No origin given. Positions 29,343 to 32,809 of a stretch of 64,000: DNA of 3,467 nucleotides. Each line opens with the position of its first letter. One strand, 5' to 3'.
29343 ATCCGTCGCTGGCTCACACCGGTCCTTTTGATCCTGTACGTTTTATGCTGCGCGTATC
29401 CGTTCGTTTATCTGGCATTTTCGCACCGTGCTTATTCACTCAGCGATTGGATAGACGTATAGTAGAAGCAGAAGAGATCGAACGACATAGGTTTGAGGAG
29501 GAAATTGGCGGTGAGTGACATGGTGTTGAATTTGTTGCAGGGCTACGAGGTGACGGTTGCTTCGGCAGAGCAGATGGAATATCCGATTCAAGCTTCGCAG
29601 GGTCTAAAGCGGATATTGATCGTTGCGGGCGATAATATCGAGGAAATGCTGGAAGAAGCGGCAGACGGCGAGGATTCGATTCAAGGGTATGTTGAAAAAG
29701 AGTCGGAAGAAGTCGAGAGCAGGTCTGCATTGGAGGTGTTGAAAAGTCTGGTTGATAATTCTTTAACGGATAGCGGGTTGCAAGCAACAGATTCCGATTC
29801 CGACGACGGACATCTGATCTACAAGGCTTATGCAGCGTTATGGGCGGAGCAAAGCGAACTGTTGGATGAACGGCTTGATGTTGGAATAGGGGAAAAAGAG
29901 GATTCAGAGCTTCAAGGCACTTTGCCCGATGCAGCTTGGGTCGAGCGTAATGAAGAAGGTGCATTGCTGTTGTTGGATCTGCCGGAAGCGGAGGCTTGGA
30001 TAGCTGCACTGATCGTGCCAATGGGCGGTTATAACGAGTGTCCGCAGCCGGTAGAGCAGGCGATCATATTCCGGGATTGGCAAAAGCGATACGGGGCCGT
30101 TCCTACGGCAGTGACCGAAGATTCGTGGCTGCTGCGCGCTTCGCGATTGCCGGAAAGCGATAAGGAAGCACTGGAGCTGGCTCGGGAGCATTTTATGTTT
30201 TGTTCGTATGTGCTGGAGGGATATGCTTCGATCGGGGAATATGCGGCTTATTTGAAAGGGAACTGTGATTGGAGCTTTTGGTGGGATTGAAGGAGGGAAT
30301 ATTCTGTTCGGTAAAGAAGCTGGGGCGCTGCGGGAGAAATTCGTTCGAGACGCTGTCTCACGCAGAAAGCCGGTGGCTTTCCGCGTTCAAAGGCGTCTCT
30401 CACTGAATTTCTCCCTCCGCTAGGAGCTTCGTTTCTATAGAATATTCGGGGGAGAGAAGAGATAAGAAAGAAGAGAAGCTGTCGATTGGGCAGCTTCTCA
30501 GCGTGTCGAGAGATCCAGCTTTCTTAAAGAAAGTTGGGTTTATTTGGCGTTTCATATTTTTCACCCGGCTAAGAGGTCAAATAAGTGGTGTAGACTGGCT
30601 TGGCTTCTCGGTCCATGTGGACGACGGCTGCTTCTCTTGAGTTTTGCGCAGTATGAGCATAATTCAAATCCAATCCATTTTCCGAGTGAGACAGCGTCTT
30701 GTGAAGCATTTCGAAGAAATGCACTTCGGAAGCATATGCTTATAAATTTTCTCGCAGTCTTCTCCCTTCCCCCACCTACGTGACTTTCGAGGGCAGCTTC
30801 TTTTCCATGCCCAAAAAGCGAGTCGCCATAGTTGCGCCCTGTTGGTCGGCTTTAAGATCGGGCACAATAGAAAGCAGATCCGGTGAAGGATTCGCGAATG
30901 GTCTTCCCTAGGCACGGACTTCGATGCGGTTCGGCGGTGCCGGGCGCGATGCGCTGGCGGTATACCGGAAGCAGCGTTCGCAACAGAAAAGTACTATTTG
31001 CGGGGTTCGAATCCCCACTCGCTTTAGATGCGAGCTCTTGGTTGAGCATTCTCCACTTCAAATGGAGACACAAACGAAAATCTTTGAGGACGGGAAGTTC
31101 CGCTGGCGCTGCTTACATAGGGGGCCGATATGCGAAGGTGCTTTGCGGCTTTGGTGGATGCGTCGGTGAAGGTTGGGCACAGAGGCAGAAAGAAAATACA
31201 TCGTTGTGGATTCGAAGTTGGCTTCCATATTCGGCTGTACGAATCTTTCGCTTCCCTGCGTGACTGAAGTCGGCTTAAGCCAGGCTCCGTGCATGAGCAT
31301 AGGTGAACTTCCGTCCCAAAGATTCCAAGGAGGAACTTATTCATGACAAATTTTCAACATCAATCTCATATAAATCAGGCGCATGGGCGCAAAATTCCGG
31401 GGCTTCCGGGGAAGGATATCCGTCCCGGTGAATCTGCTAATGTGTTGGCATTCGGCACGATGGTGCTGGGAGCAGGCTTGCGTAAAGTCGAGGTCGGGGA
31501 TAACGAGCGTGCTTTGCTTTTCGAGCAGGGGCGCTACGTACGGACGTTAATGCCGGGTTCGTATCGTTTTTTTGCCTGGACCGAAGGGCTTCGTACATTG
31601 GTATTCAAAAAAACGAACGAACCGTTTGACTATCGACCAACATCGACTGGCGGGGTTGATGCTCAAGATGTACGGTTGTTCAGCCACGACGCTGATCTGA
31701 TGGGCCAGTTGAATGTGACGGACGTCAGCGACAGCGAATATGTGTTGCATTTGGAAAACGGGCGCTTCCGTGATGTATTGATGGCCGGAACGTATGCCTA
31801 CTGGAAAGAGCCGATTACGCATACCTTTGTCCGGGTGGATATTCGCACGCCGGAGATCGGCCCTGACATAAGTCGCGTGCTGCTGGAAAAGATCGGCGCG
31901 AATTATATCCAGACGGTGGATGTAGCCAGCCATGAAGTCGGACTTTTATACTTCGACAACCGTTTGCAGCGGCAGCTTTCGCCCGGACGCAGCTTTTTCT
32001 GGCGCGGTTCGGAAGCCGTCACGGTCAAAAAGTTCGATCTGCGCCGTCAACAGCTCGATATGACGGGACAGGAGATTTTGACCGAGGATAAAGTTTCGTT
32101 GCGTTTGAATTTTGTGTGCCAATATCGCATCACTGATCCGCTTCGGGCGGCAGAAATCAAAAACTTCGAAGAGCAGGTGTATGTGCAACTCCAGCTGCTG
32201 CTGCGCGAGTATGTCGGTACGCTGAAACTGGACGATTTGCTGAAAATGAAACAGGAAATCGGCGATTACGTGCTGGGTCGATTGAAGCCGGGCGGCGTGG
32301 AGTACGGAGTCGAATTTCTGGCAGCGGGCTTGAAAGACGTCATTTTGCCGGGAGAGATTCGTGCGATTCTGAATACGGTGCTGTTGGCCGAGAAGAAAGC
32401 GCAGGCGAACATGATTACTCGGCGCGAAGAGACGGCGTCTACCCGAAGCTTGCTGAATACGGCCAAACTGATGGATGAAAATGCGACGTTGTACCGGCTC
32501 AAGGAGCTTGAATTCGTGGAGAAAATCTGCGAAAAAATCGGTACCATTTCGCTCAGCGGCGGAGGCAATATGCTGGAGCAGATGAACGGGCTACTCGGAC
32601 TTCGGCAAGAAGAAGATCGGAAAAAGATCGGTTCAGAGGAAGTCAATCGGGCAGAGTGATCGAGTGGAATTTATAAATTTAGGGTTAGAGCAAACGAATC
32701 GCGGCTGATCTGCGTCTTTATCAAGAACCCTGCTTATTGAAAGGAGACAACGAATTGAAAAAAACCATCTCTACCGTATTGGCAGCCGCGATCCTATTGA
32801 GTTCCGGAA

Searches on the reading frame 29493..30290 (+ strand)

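Call 11: search_protein_families(library=pfam, proteins=[window:29493-30290:+], max_evalue=0.01)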
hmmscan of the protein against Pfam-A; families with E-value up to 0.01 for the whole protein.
window:29493-30290:+ (265 aa): 1 family
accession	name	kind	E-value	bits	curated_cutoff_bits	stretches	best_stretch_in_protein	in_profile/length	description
PF14062.11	DUF4253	-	1.2e-26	93.4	27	1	160-265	2-109/109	Domain of unknown function (DUF4253)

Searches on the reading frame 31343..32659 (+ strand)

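Call 11: search_protein_families(library=pfam, proteins=[window:31343-32659:+], max_evalue=0.01)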
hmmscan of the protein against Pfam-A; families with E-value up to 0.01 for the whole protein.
window:31343-32659:+ (438 aa): 1 family
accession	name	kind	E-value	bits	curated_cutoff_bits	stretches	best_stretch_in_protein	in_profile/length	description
PF01145.31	Band_7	-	1.3e-24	87.6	23.6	1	196-363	5-175/176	SPFH domain / Band 7 family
